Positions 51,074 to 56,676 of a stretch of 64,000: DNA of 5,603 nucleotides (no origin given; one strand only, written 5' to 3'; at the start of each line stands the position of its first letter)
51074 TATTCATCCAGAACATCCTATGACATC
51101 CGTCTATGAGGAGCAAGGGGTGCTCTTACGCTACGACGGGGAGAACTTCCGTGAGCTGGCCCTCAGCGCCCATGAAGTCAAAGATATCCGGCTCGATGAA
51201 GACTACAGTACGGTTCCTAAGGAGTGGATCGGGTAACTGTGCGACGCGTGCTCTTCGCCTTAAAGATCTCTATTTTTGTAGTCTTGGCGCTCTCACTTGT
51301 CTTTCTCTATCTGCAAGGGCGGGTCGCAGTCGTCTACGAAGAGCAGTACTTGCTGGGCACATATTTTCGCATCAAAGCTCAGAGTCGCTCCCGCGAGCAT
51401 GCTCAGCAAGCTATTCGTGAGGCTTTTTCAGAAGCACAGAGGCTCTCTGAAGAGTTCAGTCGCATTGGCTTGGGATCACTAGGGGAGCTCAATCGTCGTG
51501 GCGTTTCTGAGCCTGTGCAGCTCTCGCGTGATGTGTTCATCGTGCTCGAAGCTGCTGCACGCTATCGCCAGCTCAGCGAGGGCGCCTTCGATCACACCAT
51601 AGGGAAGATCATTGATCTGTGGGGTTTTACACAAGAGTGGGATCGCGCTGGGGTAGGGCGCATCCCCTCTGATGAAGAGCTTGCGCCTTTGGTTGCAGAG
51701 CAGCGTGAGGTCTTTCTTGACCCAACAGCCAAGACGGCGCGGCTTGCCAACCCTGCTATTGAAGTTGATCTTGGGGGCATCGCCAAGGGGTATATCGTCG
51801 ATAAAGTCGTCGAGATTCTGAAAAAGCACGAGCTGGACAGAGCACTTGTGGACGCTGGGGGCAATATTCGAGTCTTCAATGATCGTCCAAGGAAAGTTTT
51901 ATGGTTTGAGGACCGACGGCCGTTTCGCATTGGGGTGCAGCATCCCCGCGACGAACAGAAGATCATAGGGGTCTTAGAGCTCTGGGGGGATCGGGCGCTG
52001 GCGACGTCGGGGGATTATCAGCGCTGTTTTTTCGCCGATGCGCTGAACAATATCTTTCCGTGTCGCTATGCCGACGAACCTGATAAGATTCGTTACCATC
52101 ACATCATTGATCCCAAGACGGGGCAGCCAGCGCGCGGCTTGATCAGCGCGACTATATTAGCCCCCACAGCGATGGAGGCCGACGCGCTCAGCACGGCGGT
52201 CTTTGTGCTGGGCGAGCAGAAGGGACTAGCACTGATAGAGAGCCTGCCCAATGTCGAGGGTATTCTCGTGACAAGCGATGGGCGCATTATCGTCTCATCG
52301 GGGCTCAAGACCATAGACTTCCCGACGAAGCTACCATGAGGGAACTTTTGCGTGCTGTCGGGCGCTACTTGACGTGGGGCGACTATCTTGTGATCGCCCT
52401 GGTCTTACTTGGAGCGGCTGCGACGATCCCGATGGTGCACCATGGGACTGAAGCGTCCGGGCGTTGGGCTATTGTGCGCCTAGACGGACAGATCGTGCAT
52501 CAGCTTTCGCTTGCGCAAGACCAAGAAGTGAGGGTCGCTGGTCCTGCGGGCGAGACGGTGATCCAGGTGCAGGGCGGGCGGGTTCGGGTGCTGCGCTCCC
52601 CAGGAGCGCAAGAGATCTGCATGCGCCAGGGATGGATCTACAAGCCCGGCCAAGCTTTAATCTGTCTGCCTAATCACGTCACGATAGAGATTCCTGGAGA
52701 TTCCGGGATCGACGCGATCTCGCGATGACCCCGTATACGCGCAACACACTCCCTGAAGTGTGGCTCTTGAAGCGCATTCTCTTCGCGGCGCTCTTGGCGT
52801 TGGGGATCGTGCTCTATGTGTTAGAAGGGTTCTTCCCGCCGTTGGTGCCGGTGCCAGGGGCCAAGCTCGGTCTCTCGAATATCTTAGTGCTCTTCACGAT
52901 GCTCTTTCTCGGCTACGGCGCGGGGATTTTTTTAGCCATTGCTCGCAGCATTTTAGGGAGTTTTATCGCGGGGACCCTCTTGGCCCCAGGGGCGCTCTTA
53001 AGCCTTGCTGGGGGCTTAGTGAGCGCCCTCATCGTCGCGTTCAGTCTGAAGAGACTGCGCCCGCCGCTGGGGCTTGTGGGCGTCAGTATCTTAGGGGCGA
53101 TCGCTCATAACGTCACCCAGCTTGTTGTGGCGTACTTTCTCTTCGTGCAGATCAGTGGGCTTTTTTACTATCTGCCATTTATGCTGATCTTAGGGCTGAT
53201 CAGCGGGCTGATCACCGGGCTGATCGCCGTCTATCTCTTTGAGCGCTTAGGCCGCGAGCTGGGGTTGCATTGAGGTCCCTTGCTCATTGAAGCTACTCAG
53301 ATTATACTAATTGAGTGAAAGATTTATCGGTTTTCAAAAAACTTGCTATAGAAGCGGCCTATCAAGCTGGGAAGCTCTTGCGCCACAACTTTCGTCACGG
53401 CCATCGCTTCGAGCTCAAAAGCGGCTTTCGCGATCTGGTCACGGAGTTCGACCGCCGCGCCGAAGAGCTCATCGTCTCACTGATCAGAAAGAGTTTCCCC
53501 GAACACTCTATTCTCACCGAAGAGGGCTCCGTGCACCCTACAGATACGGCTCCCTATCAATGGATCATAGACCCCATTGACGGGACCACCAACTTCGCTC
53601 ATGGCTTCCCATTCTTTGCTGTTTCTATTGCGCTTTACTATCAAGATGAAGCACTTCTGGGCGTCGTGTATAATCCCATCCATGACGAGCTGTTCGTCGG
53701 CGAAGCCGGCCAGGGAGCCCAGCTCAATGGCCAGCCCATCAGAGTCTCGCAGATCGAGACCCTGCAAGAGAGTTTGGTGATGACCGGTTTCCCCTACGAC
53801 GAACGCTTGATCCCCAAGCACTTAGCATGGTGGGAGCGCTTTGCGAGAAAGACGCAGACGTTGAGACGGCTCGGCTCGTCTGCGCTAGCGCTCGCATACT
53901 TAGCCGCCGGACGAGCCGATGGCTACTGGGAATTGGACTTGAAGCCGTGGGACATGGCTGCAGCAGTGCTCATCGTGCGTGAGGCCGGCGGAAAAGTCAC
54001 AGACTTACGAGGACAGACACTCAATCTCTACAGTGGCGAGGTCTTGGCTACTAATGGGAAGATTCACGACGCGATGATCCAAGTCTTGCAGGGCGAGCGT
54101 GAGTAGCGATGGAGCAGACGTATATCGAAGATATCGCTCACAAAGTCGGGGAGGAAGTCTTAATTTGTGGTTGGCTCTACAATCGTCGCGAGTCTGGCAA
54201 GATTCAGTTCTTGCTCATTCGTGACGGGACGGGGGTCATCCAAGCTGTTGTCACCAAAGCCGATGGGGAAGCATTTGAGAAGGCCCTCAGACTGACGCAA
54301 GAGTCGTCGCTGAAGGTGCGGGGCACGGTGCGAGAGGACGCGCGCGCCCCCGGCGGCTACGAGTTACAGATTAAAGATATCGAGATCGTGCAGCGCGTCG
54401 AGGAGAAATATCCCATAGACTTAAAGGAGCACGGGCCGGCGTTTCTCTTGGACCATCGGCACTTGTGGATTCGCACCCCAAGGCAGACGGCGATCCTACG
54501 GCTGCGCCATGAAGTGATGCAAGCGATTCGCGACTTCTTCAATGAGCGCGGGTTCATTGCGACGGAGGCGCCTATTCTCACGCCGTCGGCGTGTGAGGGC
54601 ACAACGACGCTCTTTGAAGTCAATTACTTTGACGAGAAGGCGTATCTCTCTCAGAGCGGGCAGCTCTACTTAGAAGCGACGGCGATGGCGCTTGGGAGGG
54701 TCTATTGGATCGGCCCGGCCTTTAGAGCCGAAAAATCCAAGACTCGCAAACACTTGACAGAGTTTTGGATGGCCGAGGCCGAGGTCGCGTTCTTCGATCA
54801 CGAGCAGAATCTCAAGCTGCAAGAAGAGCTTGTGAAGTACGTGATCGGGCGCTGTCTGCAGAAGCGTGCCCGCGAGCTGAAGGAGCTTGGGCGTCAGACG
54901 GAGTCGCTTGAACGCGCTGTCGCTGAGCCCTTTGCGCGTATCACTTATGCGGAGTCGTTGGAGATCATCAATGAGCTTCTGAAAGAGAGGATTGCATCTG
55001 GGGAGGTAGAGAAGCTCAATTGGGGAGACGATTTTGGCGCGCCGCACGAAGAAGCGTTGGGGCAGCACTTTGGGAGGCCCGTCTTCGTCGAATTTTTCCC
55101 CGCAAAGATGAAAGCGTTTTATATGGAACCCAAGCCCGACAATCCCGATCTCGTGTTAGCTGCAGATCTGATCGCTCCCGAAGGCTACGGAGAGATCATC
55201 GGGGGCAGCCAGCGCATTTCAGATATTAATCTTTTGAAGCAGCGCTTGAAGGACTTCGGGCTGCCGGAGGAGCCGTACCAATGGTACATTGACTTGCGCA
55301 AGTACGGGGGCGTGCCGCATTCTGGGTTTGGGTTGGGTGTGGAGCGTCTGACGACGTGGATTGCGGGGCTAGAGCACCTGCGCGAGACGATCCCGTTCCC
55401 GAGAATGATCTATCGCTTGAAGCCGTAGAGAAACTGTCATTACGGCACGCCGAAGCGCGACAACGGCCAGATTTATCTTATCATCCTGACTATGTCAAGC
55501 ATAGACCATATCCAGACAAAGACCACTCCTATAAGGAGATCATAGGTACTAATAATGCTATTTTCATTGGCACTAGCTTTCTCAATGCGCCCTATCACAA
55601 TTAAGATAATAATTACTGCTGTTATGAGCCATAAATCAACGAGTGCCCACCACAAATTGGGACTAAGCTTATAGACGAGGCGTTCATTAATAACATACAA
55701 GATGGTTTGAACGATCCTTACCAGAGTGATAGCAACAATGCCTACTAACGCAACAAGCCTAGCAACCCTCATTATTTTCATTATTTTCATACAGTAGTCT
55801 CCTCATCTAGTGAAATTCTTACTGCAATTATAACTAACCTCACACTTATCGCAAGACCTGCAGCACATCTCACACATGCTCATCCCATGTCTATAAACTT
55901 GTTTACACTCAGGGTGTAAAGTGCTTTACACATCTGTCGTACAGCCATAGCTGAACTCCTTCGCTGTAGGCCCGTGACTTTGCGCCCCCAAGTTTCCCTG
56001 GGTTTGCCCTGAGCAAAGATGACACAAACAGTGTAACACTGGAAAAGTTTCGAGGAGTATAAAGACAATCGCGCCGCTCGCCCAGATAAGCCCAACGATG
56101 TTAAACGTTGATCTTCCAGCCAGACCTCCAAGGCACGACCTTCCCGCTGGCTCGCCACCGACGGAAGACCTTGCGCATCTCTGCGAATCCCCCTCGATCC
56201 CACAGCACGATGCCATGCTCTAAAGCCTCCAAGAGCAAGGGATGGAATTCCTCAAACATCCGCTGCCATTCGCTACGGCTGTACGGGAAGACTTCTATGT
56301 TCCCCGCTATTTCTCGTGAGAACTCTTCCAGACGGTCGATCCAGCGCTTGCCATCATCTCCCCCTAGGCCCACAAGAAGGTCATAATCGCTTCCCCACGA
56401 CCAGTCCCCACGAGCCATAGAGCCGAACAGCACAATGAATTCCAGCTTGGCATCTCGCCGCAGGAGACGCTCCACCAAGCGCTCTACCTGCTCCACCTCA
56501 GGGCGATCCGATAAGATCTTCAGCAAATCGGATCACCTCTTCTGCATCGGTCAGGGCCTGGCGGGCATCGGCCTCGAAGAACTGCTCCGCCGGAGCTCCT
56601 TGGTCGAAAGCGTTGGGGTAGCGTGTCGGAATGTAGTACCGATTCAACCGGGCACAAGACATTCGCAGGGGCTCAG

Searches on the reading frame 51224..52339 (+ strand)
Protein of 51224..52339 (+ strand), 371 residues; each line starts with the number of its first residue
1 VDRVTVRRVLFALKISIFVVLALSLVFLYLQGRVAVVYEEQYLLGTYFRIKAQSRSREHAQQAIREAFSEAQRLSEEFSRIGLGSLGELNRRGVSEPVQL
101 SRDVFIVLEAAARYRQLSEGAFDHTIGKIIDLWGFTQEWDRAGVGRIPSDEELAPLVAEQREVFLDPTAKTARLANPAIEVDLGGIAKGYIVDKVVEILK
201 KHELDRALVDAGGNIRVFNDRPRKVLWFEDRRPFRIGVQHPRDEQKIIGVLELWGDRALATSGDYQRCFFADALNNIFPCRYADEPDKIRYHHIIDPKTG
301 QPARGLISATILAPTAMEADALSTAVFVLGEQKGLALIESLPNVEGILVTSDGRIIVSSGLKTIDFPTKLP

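Call 81: search_protein_families(library=pfam, proteins=[window:51224-52339:+], max_evalue=0.00001)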
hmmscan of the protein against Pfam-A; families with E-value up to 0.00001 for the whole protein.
window:51224-52339:+ (371 aa): 1 family
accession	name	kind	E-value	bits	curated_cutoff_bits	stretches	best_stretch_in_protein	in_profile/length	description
PF02424.20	ApbE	-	8.2e-72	242.4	25.6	1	44-347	1-265/266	ApbE family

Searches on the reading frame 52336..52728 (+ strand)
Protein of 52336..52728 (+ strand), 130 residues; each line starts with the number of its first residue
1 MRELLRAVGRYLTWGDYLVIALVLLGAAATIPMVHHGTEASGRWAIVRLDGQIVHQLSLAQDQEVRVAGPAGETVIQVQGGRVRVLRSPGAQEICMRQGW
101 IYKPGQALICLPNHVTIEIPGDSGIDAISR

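Call 81: search_protein_families(library=pfam, proteins=[window:52336-52728:+], max_evalue=0.00001)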
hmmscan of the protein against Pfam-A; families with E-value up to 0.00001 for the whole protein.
window:52336-52728:+ (130 aa): 1 family
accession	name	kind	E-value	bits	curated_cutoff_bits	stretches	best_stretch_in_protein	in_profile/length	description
PF07009.16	NusG_II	-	2.3e-25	89.3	29.6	1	20-122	2-106/107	NusG domain II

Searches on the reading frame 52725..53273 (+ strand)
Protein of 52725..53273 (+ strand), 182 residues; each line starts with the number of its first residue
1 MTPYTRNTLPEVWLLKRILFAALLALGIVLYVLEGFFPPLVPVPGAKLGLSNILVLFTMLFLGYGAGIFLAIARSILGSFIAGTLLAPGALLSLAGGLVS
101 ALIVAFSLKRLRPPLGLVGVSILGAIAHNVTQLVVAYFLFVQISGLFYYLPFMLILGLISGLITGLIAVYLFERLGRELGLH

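Call 81: search_protein_families(library=pfam, proteins=[window:52725-53273:+], max_evalue=0.00001)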
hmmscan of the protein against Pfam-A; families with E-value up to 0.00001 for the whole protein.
window:52725-53273:+ (182 aa): 1 family
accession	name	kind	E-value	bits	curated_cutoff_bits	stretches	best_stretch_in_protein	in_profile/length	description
PF07456.16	Hpre_diP_synt_I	-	9.2e-38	130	30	1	23-170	1-146/147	Heptaprenyl diphosphate synthase component I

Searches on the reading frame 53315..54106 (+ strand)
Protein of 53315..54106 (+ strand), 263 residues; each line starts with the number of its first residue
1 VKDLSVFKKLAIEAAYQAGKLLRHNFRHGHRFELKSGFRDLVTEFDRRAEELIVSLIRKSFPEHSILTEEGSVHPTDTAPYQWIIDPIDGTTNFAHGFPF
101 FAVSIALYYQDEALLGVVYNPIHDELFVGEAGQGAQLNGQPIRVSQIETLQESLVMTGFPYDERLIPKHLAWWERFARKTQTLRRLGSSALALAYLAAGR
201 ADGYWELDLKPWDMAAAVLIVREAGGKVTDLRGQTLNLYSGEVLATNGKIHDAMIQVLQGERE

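Call 81: search_protein_families(library=pfam, proteins=[window:53315-54106:+], max_evalue=0.00001)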
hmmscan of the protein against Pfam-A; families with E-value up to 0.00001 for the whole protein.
window:53315-54106:+ (263 aa): 1 family
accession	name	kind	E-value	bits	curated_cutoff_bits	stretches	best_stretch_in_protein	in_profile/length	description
PF00459.30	Inositol_P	-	6.4e-77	259.1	27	1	4-259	2-267/271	Inositol monophosphatase family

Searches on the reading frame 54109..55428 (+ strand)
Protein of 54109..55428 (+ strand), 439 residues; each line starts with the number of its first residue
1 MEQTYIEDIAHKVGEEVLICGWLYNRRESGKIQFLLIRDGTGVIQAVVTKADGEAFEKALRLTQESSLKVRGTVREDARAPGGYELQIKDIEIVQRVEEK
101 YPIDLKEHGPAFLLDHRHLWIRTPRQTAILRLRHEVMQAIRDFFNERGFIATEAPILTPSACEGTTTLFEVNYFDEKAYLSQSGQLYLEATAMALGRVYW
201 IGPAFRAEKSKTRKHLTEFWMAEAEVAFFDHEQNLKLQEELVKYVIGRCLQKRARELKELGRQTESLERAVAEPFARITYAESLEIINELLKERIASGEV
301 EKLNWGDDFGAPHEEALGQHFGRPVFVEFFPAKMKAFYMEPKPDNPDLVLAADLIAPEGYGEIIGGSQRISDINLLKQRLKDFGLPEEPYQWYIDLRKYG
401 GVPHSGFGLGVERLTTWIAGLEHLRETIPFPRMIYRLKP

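Call 81: search_protein_families(library=pfam, proteins=[window:54109-55428:+], max_evalue=0.00001)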
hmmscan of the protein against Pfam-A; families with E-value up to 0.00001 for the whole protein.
window:54109-55428:+ (439 aa): 2 families
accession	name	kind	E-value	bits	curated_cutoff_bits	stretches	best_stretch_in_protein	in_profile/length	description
PF00152.25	tRNA-synt_2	-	2.1e-73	247.5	25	1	113-433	5-307/308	tRNA synthetases class II (D, K and N)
PF01336.31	tRNA_anti-codon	-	1.1e-17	64.2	27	1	17-94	1-75/75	OB-fold nucleic acid binding domain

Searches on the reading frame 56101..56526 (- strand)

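Call 82: search_protein_families(library=pfam, proteins=[window:56101-56526:-], max_evalue=0.00001)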
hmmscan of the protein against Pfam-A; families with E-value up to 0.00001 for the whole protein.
window:56101-56526:- (141 aa): 2 families
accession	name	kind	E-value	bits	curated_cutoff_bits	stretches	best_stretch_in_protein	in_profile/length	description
PF18765.7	Polbeta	-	9.9e-08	32.5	26.9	1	19-78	4-65/93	Polymerase beta, Nucleotidyltransferase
PF01909.29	NTP_transf_2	-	3.9e-07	30.8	21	1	15-57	2-43/93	Nucleotidyltransferase domain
